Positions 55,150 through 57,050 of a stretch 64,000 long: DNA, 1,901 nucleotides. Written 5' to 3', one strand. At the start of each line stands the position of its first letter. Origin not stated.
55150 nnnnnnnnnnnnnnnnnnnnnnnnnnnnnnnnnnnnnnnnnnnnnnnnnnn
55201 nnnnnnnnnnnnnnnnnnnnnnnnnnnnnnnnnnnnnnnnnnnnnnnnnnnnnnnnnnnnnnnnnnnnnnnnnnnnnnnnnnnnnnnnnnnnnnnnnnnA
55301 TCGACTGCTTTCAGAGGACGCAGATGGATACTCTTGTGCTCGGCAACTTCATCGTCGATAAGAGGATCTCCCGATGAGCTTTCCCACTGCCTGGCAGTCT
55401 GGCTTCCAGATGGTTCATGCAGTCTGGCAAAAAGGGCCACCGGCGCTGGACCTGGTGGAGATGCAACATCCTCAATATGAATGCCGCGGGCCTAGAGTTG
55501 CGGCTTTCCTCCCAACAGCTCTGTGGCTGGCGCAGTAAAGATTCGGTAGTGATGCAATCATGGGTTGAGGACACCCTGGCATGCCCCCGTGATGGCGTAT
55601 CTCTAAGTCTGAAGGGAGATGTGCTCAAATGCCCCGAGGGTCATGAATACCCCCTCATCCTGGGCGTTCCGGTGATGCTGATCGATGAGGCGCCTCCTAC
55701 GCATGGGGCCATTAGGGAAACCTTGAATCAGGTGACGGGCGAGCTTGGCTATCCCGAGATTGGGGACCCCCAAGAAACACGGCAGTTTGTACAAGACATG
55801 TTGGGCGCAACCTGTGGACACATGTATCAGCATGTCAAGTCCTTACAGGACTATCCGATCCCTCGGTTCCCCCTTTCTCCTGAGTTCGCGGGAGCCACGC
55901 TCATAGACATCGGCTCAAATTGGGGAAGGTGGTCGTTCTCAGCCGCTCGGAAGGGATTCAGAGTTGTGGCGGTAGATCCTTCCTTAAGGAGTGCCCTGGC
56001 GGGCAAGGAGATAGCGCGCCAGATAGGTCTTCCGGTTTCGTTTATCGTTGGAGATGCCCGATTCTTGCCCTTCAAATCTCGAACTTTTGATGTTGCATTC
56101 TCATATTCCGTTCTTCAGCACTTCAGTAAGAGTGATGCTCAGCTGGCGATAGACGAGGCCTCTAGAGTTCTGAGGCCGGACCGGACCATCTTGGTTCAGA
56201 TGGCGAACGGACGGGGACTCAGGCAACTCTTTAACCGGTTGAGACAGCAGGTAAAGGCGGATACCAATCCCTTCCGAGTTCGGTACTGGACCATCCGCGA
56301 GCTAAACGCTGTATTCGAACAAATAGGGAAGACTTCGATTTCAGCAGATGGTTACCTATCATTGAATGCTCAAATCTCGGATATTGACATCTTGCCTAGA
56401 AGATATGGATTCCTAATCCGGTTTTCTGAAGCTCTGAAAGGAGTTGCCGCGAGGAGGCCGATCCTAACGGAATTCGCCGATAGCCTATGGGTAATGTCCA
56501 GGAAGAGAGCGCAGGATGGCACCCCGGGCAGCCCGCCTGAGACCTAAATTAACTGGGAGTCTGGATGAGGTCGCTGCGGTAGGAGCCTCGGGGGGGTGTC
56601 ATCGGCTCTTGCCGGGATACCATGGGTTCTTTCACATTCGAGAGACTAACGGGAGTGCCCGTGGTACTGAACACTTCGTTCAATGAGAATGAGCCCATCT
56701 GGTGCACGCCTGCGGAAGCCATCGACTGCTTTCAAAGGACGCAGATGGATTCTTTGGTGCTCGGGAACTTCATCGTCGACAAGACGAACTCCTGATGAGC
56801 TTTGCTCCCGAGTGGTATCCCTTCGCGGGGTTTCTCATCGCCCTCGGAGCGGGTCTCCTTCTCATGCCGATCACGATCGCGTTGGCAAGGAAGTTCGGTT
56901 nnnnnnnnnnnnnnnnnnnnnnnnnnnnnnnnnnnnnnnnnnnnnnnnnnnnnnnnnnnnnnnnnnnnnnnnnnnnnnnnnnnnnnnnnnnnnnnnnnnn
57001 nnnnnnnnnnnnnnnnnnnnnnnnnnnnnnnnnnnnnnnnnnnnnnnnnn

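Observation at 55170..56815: Duplicated, still in-frame 3' fragment of the carbamoyltransferase gene marks the right boundary of the island (recombination scar)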

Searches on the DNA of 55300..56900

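Call 53: search_rna_families(source=window, start=55300, end=56900, threshold=evalue, max_evalue=1)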
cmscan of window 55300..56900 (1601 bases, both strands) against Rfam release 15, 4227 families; matches with E-value up to 1: 1.
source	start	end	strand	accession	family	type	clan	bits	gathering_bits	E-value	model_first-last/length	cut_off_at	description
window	55585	55639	+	RF01145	sR14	Gene; snRNA; snoRNA; CD-box;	-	14.9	38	0.47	1-54/54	no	Small nucleolar RNA sR14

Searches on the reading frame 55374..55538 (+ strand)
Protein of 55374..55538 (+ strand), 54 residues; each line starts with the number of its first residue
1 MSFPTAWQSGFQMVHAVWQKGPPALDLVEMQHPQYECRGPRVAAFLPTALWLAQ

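Call 9: search_protein_families(library=pfam, proteins=[window:55374-55538:+])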
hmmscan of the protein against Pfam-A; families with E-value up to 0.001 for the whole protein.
window:55374-55538:+ (54 aa): 0 families
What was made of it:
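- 55374..55538 (+): 54-codon ORF. Only its first 3 codons derive from the wecA start; the rest runs into inserted DNA and is probably not a gene. No Pfam hit (call 9).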

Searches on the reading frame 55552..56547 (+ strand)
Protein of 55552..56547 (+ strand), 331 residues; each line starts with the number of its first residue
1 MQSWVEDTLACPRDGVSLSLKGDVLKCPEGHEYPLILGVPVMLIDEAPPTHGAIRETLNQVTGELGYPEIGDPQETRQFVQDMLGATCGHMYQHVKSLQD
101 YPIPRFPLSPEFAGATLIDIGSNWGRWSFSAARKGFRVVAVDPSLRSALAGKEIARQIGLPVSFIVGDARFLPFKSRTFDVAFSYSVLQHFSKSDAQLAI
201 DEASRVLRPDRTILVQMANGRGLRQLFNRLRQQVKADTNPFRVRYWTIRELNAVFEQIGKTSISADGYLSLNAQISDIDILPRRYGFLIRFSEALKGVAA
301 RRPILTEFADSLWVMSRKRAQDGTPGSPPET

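Call 9: search_protein_families(library=pfam, proteins=[window:55552-56547:+])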
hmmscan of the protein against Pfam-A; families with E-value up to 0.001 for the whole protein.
window:55552-56547:+ (331 aa): 7 families
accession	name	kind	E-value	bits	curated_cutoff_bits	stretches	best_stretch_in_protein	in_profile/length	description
PF13649.12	Methyltransf_25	-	4.1e-17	63.1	27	1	118-210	2-96/97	Methyltransferase domain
PF08241.18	Methyltransf_11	-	4e-16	59.9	21.2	1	119-211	2-91/95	Methyltransferase domain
PF13847.12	Methyltransf_31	-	1.3e-10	41.5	27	1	113-236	3-124/145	Methyltransferase domain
PF13489.12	Methyltransf_23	-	1.9e-10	41.2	27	1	109-259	17-158/164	Methyltransferase domain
PF08242.18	Methyltransf_12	-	4.2e-09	37.5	30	1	118-210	1-95/98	Methyltransferase domain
PF02353.26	CMAS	-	0.00014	21.7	27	1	113-221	62-170/273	Mycolic acid cyclopropane synthetase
PF01209.24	Ubie_methyltran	-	0.00049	20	20.1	1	113-214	47-150/233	ubiE/COQ5 methyltransferase family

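Call 19: find_homologous_proteins(query=window:55552-56547:+, max_evalue=1e-10)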
Query window:55552-56547:+ (331 aa): 1009 proteins with E <= 1e-10 among 3059 candidates; the best 120 are listed.
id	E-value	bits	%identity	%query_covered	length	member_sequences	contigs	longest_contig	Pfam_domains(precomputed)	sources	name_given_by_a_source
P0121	9.4e-221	750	100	100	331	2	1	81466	PF13847.13,PF13489.13,PF13649.13,PF08241.19,PF08242.19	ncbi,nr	ncbi:MAG: methyltransferase domain-containing protein [Actinobacteria bacterium]|nr:methyltransferas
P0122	4.4e-142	491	67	100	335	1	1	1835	PF13847.13,PF13489.13,PF02353.27,PF13649.13,PF01209.25,PF08241.19,PF08242.19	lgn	-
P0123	2.2e-133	463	64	100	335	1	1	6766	PF13847.13,PF13489.13,PF13649.13,PF08241.19,PF08242.19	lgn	-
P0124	1.5e-92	329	52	93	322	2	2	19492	PF13847.13,PF13489.13,PF02353.27,PF13649.13,PF01209.25,PF08241.19,PF08242.19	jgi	jgi:SAM-dependent methyltransferase/uncharacterized protein YbaR (Trm112 family)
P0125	3.7e-89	317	50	98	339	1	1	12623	PF13847.13,PF13489.13,PF13649.13,PF08241.19,PF08242.19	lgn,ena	-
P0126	3.4e-88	314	46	95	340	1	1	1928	PF13847.13,PF13489.13,PF02353.27,PF13649.13,PF01209.25,PF08241.19,PF08242.19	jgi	jgi:SAM-dependent methyltransferase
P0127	2.9e-87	311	50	93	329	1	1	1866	PF13489.13,PF13649.13,PF08241.19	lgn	-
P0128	8.1e-87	310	47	97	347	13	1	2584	PF13847.13,PF13489.13,PF13649.13,PF08241.19,PF08242.19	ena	-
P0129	9.7e-86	306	48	94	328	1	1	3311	PF13847.13,PF13649.13,PF03966.23,PF08241.19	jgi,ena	-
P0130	1.4e-85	306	47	96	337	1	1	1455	PF13847.13,PF13489.13,PF08003.18,PF02353.27,PF13649.13,PF01209.25,PF08241.19,PF08242.19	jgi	jgi:SAM-dependent methyltransferase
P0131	1.4e-85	306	47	94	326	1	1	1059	PF13649.13,PF08241.19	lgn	-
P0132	1.8e-85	305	48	94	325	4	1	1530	PF13847.13,PF13489.13,PF02353.27,PF13649.13,PF08241.19,PF08242.19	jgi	jgi:SAM-dependent methyltransferase/uncharacterized protein YbaR (Trm112 family)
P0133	2.2e-85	305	47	96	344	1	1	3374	PF13847.13,PF13489.13,PF13649.13,PF08241.19,PF08242.19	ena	-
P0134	1.4e-84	302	45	97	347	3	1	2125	PF13847.13,PF13489.13,PF13649.13,PF08241.19,PF08242.19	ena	-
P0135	1.4e-84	302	49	94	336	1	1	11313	PF13847.13,PF13489.13,PF13649.13,PF01209.25,PF08241.19,PF08242.19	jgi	jgi:SAM-dependent methyltransferase/uncharacterized protein YbaR (Trm112 family)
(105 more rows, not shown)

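Call 20: find_encoding_contigs(protein=P0123, flank=10000, max_places=4)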
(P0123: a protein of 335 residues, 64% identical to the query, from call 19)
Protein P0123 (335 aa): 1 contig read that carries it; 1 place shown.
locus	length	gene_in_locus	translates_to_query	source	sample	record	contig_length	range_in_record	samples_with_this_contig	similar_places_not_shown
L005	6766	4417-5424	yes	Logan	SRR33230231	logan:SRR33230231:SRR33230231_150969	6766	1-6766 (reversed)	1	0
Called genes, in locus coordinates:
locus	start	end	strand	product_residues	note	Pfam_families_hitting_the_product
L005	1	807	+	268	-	?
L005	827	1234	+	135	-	-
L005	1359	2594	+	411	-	PF13439:Glyco_transf_4 (weak), PF20706:GT4-conflict (weak), PF00534:Glycos_transf_1, PF13692:Glyco_trans_1_4, PF13524:Glyco_trans_1_2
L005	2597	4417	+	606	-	PF13522:GATase_6, PF13537:GATase_7, PF00733:Asn_synthase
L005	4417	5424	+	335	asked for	PF13489:Methyltransf_23 (weak), PF13847:Methyltransf_31 (weak), PF08241:Methyltransf_11, PF08242:Methyltransf_12 (weak), PF13649:Methyltransf_25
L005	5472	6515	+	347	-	PF13579:Glyco_trans_4_4, PF20706:GT4-conflict, PF00534:Glycos_transf_1, PF13692:Glyco_trans_1_4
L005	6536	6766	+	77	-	?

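Call 21: find_encoding_contigs(protein=P0122, flank=10000, max_places=4)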
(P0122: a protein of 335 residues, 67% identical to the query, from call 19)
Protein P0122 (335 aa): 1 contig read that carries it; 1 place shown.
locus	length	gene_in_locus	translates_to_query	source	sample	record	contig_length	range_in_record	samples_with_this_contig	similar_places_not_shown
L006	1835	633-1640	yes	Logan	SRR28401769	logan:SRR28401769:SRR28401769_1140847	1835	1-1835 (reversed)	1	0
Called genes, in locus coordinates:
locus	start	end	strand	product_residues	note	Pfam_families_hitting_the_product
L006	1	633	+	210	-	?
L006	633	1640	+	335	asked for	PF13489:Methyltransf_23, PF01209:Ubie_methyltran (faint), PF02353:CMAS (weak), PF13847:Methyltransf_31, PF08241:Methyltransf_11, PF08242:Methyltransf_12, PF13649:Methyltransf_25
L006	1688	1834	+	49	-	?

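Call 28: find_encoding_contigs(protein=P0121, flank=3000, max_places=5)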
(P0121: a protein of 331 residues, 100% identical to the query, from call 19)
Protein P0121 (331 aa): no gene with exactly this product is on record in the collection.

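Call 51: search_protein_families(library=ncbifam, proteins=[window:55552-56547:+], max_evalue=0.01)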
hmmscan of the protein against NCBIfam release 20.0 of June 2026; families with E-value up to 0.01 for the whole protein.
window:55552-56547:+ (331 aa): 27 families (the best 25 are shown)
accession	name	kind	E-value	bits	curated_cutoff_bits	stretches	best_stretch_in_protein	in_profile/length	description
NF041255.1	mycofact_MftM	equivalog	5.5e-12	45.6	200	1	113-208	139-234/289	mycofactocin oligosaccharide methyltransferase MftM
TIGR01934.1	MenG_MenH_UbiE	subfamily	1.7e-07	30.8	158.35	1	112-215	38-141/223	ubiquinone/menaquinone biosynthesis methyltransferase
NF047649.1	MTase_UXPK_star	exception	2.2e-07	30.2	460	1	106-215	70-181/283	methyltransferase/UXPK-star double selenoprotein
NF045649.1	2X_seleno_MduS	exception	1.4e-06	27.6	380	1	116-211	44-143/338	methyltransferase domain-containing selenoprotein MduS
TIGR01983.1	UbiG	equivalog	1.6e-06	27.6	102.95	1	110-218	46-154/228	bifunctional 2-polyprenyl-6-hydroxyphenol methylase/3-demethylubiquinol 3-O-methyltransferase UbiG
TIGR02072.1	BioC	equivalog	1.7e-06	28.1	184.95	1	113-257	34-169/244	malonyl-ACP O-methyltransferase BioC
NF045667.1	MTase_DVU1556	equivalog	3.2e-06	26.7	155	1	114-215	23-119/213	DVU_1556 family methyltransferase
NF001241.0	PRK00216.1-2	equivalog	5.9e-06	26.1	327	1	114-215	52-147/231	demethylmenaquinone methyltransferase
NF043040.1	corrin_prot_MT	hypoth_equivalog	2.1e-05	24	180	1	113-215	41-147/216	corrinoid protein-associated methyltransferase CpaM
NF041537.1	ArsM_AhpD_UU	exception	2.3e-05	23.4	510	1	108-215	71-180/345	arsenite methyltransferase/AhpD domain selenoprotein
NF001244.0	PRK00216.1-5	equivalog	9.6e-05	21.8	216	1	112-215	47-153/236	bifunctional demethylmenaquinone methyltransferase/2-methoxy-6-polyprenyl-1,4-benzoquinol methylase UbiE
NF007610.0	PRK10258.1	equivalog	0.00016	21.1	342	1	115-215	44-138/251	malonyl-ACP O-methyltransferase BioC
NF008686.0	PRK11705.1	equivalog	0.00016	20.9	400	1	114-216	168-266/383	cyclopropane fatty acyl phospholipid synthase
TIGR02021.1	BchM-ChlM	equivalog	0.00022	20.7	158.9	1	112-202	53-142/218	magnesium protoporphyrin IX methyltransferase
NF008823.0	PRK11873.1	subfamily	0.00023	20.8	263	1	114-214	78-180/272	arsenite methyltransferase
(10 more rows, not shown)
